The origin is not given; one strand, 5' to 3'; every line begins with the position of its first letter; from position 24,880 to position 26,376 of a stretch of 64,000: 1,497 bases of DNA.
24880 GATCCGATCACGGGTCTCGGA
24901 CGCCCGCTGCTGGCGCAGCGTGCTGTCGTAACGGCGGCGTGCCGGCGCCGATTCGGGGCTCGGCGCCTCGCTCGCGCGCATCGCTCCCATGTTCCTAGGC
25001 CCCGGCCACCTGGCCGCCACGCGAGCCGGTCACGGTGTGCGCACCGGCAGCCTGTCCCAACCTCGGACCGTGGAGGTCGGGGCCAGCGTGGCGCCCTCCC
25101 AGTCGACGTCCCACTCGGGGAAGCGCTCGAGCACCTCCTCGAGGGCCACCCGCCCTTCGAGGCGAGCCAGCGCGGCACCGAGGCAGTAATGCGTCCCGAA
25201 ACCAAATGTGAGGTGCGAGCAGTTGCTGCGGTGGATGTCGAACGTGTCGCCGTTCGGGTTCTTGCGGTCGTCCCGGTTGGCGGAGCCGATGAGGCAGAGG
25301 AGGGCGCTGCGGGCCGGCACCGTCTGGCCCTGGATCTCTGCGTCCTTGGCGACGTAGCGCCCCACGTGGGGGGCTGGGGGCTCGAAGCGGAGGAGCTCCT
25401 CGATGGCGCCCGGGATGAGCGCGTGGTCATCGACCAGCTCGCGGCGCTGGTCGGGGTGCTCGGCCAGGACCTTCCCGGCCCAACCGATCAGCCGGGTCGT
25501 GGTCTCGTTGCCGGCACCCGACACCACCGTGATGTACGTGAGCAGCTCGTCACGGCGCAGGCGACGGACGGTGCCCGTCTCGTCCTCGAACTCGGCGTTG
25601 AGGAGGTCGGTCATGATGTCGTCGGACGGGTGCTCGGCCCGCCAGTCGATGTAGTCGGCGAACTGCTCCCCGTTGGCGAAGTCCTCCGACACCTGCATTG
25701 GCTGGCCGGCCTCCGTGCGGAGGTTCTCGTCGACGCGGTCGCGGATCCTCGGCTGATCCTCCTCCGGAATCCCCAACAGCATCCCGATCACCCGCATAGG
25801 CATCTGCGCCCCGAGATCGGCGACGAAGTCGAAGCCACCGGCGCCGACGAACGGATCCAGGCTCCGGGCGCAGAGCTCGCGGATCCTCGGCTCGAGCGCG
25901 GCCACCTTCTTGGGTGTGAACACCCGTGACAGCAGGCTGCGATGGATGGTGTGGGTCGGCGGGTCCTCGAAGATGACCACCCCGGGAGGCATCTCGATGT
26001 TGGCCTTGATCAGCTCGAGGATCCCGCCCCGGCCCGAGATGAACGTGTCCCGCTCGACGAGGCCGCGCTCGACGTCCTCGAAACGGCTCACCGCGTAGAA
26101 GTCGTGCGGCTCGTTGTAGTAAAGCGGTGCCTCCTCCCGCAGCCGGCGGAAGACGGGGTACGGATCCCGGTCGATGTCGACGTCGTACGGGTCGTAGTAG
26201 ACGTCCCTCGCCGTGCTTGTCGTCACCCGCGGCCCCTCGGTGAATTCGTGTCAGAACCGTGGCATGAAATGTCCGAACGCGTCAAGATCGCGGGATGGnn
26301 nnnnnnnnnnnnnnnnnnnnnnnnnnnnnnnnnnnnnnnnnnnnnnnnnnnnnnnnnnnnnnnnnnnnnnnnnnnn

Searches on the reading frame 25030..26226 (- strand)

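Call 8: search_protein_families(library=pfam, proteins=[window:25030-26226:-])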
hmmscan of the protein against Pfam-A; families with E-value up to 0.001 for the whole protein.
window:25030-26226:- (398 aa): 1 family
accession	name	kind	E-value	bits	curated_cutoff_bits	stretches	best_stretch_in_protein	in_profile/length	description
PF00067.27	p450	-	1.5e-25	90.3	22.8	1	200-369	237-432/462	Cytochrome P450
